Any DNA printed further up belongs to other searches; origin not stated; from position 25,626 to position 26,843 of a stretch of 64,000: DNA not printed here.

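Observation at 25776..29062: Self-contained reductant chain for a class III RNR: NrdD fused to a glutaredoxin-like domain and coupled to an NADPH-motif-less thioredoxin reductase homologue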

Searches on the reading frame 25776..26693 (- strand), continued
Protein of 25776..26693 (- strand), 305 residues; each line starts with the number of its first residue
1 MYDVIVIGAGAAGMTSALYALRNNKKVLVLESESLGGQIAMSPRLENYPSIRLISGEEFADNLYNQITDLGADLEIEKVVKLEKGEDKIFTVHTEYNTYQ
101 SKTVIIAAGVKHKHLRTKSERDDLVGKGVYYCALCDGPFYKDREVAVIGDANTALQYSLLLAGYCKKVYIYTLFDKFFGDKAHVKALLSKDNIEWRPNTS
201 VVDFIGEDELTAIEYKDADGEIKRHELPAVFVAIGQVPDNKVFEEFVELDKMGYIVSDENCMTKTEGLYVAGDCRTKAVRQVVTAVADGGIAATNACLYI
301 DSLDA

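Call 55: search_solved_structures(query=P0260, max_evalue=1e-25, show_alignments=3)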
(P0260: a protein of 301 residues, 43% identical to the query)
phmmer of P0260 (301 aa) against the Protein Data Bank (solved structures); distinct sequences matched with E-value up to 1e-25: 48.
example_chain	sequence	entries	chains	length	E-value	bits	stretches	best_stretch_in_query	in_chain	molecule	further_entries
7aaw_A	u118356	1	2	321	2.5e-72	246.9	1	1-299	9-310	Thioredoxin reductase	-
4gcm_A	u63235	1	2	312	3.7e-67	230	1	2-298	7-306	Thioredoxin reductase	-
7jyp_A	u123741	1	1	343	4.1e-63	216.7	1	2-294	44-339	Thioredoxin reductase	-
4zn0_A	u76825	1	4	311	5.9e-63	216.2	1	1-298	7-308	Thioredoxin reductase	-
5uwy_A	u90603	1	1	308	1.5e-62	214.8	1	1-299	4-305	Thioredoxin reductase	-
5mh4_A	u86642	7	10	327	2.5e-60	207.6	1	2-297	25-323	Thioredoxin reductase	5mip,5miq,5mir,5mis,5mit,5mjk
9xub_A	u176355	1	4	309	4.9e-60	206.6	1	3-300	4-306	Thioredoxin reductase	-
2a87_A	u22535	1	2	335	6.6e-60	206.2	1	3-300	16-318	Thioredoxin reductase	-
5uth_A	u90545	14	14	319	1.2e-57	198.7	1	2-299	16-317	Thioredoxin reductase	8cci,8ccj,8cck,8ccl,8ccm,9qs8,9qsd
2q7v_A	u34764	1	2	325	2.2e-57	197.8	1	2-293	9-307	Thioredoxin reductase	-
3f8p_A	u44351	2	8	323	1e-55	192.4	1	2-299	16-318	Thioredoxin reductase (TrxB-3)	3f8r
3f8d_A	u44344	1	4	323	1.8e-54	188.3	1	2-299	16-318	Thioredoxin reductase (TrxB-3)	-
2q0k_A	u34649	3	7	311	9.8e-54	185.9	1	1-300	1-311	Thioredoxin reductase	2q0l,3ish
3cty_A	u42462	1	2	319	3.2e-52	180.9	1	2-292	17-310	Thioredoxin reductase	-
6bwt_A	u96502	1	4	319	1.1e-51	179.2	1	3-298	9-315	Thioredoxin reductase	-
5j60_A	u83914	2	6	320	2.1e-39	138.9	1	2-297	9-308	Thioredoxin reductase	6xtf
6gnc_A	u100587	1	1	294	3e-34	122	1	2-298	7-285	Thioredoxin reductase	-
6gna_A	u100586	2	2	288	1.1e-31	113.5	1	2-294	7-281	Thioredoxin reductase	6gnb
5nii_A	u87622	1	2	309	1.9e-30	109.5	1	4-299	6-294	Thioredoxin reductase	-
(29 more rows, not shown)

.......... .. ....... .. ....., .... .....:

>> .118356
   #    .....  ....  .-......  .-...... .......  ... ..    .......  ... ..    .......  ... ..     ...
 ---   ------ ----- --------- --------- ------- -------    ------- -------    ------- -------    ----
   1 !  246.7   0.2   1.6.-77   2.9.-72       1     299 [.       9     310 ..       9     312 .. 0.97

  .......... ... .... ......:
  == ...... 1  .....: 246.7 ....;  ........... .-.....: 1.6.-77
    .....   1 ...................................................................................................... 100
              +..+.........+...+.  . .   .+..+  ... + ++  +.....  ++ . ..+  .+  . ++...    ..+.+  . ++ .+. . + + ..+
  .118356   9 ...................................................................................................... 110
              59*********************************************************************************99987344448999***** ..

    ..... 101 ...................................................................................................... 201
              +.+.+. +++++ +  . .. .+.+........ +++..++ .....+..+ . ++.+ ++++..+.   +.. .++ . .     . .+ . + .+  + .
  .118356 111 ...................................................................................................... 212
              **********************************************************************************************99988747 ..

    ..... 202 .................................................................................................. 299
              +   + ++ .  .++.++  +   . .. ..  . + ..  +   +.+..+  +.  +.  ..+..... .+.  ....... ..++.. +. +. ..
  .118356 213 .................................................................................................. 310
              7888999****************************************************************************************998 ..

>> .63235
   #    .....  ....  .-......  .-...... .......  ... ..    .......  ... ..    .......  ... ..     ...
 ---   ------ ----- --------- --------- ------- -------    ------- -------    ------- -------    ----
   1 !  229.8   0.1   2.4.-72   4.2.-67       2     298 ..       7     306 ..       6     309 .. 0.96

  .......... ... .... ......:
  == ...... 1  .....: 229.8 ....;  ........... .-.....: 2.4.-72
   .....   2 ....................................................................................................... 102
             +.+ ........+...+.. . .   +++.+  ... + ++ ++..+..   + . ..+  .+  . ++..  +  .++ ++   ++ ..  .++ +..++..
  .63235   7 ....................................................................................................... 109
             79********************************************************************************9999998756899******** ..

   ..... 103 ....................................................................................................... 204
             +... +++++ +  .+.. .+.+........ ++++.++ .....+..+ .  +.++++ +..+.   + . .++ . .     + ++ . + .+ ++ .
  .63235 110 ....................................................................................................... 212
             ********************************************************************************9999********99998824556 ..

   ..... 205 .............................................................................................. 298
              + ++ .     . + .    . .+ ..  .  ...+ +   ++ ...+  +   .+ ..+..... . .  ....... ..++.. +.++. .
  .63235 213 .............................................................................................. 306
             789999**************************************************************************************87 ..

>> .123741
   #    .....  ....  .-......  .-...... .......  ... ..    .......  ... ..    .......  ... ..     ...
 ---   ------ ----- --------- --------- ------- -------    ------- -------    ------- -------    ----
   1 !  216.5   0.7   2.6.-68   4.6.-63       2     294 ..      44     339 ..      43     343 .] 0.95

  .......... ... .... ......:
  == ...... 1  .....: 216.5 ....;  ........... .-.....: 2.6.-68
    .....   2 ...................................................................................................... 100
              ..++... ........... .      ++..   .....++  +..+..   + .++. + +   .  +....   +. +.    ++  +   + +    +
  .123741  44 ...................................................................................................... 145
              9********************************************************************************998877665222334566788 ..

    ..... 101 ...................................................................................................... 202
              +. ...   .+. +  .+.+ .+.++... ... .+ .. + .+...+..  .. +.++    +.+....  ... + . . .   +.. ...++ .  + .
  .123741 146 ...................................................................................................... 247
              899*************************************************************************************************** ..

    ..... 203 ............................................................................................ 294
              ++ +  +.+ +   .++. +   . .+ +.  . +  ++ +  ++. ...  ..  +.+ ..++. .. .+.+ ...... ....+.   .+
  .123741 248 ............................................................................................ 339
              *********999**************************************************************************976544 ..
